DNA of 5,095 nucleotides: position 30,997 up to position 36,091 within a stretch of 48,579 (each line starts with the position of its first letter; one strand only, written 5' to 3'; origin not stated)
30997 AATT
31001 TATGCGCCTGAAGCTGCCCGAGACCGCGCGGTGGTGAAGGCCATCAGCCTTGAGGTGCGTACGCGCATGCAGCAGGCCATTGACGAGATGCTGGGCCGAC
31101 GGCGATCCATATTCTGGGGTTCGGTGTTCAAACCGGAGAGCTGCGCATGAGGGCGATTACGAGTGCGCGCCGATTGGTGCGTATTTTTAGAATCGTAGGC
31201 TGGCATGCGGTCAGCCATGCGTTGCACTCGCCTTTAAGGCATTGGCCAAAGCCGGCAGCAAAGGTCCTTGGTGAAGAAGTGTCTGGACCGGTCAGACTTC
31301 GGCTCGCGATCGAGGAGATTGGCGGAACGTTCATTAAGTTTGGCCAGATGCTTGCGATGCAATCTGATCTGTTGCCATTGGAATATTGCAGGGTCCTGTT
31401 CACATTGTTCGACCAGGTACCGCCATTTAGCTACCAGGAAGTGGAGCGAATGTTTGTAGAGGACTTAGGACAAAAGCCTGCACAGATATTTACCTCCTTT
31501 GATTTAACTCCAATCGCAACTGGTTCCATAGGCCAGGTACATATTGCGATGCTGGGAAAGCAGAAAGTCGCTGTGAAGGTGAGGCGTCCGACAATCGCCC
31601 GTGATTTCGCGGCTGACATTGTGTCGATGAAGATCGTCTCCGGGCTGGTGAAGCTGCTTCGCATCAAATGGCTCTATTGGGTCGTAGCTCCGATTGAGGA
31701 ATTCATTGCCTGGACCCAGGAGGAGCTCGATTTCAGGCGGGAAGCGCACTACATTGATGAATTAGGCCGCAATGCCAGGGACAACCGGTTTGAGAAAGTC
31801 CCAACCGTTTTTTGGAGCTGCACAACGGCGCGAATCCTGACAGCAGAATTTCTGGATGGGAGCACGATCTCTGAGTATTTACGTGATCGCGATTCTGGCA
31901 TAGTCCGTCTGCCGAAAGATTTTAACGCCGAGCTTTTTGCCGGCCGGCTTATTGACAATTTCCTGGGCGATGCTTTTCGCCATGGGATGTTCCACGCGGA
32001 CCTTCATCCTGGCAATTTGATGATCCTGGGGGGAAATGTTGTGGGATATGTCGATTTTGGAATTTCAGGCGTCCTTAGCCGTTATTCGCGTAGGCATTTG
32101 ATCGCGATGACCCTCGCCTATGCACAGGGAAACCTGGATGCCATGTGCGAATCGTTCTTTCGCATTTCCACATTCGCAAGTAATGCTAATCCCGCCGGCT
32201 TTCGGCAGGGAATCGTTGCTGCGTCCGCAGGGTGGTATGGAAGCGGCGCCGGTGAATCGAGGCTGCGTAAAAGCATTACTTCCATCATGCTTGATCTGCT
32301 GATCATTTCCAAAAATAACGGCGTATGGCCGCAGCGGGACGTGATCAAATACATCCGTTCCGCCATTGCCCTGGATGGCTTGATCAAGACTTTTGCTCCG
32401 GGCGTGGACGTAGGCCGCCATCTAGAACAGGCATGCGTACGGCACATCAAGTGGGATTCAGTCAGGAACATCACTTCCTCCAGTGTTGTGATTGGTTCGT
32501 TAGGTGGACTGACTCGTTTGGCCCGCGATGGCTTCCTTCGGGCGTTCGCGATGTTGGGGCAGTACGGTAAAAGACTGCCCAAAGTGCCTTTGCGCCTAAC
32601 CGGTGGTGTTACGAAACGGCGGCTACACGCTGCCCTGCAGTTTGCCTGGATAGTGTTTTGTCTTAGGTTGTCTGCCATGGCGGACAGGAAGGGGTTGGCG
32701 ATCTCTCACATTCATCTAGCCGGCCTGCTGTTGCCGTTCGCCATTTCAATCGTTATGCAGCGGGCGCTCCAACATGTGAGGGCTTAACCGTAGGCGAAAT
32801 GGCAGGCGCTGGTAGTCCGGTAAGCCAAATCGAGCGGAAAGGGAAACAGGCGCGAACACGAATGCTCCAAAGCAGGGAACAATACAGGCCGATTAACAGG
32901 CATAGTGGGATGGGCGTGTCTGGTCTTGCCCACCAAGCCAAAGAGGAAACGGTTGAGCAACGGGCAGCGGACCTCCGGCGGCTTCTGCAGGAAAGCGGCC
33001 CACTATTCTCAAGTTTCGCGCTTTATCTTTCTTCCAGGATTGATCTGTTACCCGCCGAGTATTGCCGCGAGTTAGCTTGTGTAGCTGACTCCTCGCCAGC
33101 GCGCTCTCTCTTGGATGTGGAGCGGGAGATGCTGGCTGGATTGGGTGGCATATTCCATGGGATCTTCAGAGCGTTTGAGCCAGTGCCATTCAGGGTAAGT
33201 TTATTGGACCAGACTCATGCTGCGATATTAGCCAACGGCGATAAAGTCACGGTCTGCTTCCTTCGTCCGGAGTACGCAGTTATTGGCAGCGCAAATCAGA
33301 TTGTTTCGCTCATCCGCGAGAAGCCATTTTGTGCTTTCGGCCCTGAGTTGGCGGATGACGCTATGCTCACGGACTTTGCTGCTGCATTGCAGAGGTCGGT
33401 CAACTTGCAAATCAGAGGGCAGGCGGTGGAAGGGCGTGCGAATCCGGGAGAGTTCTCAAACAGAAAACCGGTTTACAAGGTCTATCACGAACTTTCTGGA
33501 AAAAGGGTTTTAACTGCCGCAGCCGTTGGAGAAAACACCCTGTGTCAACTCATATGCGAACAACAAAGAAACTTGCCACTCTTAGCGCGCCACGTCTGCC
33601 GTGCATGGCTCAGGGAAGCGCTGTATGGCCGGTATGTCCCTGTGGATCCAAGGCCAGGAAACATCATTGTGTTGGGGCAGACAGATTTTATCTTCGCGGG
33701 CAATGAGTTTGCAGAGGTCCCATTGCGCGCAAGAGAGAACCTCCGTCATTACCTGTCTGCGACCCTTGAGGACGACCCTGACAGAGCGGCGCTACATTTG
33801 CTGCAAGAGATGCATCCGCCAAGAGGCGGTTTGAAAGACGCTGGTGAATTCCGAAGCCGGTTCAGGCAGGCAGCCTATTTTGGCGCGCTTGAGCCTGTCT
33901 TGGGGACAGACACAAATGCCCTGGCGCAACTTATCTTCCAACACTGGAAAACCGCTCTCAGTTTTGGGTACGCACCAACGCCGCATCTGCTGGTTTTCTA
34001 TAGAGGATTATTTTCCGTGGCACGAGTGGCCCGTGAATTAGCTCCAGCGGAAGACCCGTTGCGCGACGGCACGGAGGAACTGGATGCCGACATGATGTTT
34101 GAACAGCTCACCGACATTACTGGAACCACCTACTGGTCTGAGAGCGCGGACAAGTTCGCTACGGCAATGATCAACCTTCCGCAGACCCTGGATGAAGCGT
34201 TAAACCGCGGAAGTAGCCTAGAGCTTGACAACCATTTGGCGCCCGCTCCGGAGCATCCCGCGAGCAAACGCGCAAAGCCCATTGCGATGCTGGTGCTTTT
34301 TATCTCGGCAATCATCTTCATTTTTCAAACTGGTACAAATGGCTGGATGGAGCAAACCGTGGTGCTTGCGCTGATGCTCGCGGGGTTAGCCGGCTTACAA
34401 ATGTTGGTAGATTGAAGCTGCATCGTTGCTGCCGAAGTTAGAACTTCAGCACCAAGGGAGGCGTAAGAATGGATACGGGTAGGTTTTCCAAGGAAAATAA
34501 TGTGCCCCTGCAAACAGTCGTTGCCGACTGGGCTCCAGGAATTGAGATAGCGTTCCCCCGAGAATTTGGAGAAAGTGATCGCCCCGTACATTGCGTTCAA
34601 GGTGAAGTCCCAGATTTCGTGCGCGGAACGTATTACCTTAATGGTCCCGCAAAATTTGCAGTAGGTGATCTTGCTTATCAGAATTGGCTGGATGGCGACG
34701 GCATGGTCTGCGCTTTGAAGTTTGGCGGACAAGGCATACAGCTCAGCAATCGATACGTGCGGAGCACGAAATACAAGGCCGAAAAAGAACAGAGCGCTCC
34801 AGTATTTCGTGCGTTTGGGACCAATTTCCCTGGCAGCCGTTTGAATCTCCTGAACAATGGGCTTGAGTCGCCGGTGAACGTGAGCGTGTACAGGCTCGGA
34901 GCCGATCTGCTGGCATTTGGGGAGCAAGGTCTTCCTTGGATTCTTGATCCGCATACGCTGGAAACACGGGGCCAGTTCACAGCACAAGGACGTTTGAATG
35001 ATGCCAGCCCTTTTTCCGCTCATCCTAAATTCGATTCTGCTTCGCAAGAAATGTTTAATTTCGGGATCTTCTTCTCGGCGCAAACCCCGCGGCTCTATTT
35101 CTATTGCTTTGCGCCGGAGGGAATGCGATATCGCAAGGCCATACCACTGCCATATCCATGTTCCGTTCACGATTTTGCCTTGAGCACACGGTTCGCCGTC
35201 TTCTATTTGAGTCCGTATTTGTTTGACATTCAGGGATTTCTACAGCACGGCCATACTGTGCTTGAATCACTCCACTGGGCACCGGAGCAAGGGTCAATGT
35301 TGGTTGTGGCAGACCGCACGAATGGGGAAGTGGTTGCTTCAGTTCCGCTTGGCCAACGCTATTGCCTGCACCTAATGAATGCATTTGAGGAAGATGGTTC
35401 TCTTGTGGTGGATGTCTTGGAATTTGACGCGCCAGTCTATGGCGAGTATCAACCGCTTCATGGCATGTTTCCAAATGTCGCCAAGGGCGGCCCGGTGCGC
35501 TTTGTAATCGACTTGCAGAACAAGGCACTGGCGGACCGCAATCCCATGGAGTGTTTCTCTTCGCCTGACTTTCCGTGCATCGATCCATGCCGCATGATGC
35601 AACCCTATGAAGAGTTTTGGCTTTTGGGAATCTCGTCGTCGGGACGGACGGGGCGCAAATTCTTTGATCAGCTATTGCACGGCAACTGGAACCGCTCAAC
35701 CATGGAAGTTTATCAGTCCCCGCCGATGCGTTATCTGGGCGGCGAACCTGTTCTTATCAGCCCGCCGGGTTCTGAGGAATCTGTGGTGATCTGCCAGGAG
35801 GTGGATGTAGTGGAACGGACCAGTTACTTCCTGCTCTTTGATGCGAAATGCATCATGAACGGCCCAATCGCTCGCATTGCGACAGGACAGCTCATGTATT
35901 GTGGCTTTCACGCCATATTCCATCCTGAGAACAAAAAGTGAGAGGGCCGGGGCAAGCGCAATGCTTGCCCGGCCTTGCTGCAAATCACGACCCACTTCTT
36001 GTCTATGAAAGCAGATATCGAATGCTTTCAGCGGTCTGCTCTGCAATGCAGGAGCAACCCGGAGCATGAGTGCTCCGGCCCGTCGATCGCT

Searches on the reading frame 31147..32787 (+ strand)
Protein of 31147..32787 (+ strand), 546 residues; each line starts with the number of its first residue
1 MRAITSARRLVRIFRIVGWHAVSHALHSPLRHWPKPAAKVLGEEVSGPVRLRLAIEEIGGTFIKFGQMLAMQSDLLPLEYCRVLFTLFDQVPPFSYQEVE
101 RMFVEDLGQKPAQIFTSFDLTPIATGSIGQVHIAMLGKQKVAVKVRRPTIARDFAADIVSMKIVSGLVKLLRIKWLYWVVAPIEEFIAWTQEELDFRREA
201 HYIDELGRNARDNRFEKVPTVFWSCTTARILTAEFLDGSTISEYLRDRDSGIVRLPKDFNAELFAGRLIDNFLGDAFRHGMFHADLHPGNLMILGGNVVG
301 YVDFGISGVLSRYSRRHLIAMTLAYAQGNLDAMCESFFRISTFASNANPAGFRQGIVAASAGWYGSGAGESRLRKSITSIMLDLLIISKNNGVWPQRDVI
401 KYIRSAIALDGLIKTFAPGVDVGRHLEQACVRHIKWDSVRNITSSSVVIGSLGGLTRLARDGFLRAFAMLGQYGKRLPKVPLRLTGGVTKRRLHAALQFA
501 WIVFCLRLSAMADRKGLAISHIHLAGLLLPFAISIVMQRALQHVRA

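Call 6: search_protein_families(library=pfam, proteins=[window:31147-32787:+])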
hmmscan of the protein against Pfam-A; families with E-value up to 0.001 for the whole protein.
window:31147-32787:+ (546 aa): 2 families
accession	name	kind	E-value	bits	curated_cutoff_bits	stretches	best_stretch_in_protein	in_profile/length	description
PF03109.22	ABC1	-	1.4e-54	185.3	22.9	1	87-335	2-242/244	ABC1 atypical kinase-like domain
PF01636.29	APH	-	8.3e-05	22.9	23.2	1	276-308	165-198/239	Phosphotransferase enzyme family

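Call 7: search_protein_families(library=ncbifam, proteins=[window:31147-32787:+], max_evalue=0.00001)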
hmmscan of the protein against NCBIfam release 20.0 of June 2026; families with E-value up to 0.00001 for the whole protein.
window:31147-32787:+ (546 aa): 3 families
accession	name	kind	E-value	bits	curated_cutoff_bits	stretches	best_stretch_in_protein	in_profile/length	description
TIGR01982.1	UbiB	equivalog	1.2e-74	251.4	487.55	1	35-426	33-418/436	2-polyprenylphenol 6-hydroxylase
NF003404.0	PRK04750.1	equivalog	6.1e-54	183.5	667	1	27-326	29-330/529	ubiquinone biosynthesis regulatory protein kinase UbiB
NF050082.1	ATPase_MABP1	exception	7.3e-31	107.4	800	1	55-326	57-320/435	macrolide-binding ATPase MABP-1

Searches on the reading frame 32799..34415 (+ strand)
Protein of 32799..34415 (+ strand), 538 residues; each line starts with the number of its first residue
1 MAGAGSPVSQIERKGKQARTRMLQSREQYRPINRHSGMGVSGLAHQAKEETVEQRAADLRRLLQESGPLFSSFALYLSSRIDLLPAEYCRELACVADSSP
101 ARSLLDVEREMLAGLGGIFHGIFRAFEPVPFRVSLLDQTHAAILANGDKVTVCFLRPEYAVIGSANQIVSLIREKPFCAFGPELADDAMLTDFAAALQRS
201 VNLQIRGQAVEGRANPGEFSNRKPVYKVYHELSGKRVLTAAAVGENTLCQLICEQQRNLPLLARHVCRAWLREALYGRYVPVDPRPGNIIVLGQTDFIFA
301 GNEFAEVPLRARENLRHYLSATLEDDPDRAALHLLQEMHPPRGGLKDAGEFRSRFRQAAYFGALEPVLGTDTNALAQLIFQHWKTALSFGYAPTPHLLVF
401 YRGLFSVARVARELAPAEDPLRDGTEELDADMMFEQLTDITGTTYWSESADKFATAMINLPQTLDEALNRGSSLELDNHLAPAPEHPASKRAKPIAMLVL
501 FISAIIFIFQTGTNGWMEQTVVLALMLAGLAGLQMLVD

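Call 6: search_protein_families(library=pfam, proteins=[window:32799-34415:+])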
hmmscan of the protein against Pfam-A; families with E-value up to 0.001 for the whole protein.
window:32799-34415:+ (538 aa): 1 family
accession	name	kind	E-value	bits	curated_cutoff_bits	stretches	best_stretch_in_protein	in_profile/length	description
PF03109.22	ABC1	-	4.5e-13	49.3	22.9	1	96-326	3-236/244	ABC1 atypical kinase-like domain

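Call 44: search_protein_families(library=pfam, proteins=[window:32799-34415:+], max_evalue=1)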
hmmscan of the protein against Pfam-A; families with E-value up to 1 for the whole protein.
window:32799-34415:+ (538 aa): 1 family
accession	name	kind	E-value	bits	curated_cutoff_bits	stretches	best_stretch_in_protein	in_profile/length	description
PF03109.22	ABC1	-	4.5e-13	49.3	22.9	1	96-326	3-236/244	ABC1 atypical kinase-like domain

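Call 53: search_protein_families(library=ncbifam, proteins=[window:32799-34415:+], max_evalue=0.01)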
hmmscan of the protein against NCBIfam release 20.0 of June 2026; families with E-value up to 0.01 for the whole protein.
window:32799-34415:+ (538 aa): 2 families
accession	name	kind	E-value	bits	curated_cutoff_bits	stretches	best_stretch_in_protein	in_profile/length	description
TIGR01982.1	UbiB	equivalog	9.9e-24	83.7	487.55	1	45-418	38-412/436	2-polyprenylphenol 6-hydroxylase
NF003404.0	PRK04750.1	equivalog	3.8e-19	68.7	667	1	43-508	39-508/529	ubiquinone biosynthesis regulatory protein kinase UbiB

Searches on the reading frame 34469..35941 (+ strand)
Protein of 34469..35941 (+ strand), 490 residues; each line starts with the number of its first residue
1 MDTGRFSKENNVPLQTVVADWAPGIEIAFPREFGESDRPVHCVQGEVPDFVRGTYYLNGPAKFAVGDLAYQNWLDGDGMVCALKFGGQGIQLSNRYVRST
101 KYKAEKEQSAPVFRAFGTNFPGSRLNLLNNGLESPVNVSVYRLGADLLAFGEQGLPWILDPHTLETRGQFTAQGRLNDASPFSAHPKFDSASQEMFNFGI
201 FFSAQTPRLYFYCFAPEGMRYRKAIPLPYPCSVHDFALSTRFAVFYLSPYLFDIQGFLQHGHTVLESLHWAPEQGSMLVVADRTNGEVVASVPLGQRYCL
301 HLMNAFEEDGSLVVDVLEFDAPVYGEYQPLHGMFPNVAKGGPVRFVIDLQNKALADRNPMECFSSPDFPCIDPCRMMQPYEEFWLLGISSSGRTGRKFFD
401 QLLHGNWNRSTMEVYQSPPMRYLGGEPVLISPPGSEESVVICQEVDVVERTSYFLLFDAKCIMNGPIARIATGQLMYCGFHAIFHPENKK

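Call 6: search_protein_families(library=pfam, proteins=[window:34469-35941:+])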
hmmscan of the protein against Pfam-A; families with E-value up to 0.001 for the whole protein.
window:34469-35941:+ (490 aa): 1 family
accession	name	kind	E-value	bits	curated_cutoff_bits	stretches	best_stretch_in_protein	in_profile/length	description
PF03055.21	RPE65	-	2.8e-88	297.5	27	1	35-485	7-468/469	Retinal pigment epithelial membrane protein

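Call 7: search_protein_families(library=ncbifam, proteins=[window:34469-35941:+], max_evalue=0.00001)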
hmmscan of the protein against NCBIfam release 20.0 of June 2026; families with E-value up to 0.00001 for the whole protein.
window:34469-35941:+ (490 aa): 3 families
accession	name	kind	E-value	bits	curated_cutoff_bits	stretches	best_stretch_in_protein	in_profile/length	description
NF053780.1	LigStilDioxNov2Alpha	equivalog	2e-41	142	650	1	42-488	25-479/482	lignostilbene-alpha,beta-dioxygenase NOV2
NF053778.1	LigStilDioxAlpha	equivalog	3e-38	131.7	800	1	43-482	28-476/480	lignostilbene-alpha,beta-dioxygenase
NF052295.1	CarotCleavDioxg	equivalog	1e-26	93.6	675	1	43-482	44-462/467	8'-apo-carotenoid 13,14-cleaving dioxygenase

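Call 89: search_solved_structures(query=window:34469-35941:+, max_evalue=1e-20)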
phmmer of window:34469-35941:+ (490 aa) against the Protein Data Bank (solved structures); distinct sequences matched with E-value up to 1e-20: 17.
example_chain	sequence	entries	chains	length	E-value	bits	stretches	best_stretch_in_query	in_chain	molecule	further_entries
6c7o_A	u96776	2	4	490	3.2e-40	141.6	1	20-468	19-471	Apocarotenoid-15,15'-oxygenase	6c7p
6c7k_A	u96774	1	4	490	2.1e-39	138.9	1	20-468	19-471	Apocarotenoid-15,15'-oxygenase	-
5kja_A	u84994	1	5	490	1.2e-38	136.4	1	20-468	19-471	Apocarotenoid-15,15'-oxygenase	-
2biw_A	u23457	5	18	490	2.3e-38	135.4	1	20-468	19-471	APOCAROTENOID-CLEAVING OXYGENASE | Apocarotenoid-15,15'-oxygenase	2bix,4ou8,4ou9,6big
5kk0_A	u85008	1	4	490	2.4e-38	135.4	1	20-468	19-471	Apocarotenoid-15,15'-oxygenase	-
5kjb_A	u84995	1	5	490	6e-38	134.1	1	20-468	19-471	Apocarotenoid-15,15'-oxygenase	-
5kjd_A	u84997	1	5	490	6e-38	134.1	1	20-468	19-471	Apocarotenoid-15,15'-oxygenase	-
6vcf_A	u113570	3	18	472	4e-36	128.1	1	35-482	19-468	carotenoid cleavage dioxygenase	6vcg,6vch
5v2d_A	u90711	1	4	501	5.9e-35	124.2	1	43-485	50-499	Dioxygenase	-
7t8p_A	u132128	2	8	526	6.5e-29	104.3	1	43-374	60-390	Carotenoid oxygenase 1 | Carotenoid oxygenase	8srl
5u8x_A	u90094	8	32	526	2.3e-28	102.5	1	43-374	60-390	Carotenoid oxygenase 1 | Carotenoid oxygenase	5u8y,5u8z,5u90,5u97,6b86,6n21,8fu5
6n1y_A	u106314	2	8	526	2.4e-28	102.4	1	43-374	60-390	Carotenoid oxygenase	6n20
7t8q_A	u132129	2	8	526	6.2e-28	101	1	43-374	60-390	Carotenoid oxygenase 1 | Carotenoid oxygenase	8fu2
6ojw_B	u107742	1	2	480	3.4e-24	88.7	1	43-481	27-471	Lignostilbene-alpha,beta-dioxygenase isozyme I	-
6ojt_B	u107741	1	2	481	3.4e-24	88.7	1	43-481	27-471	Lignostilbene-alpha,beta-dioxygenase isozyme I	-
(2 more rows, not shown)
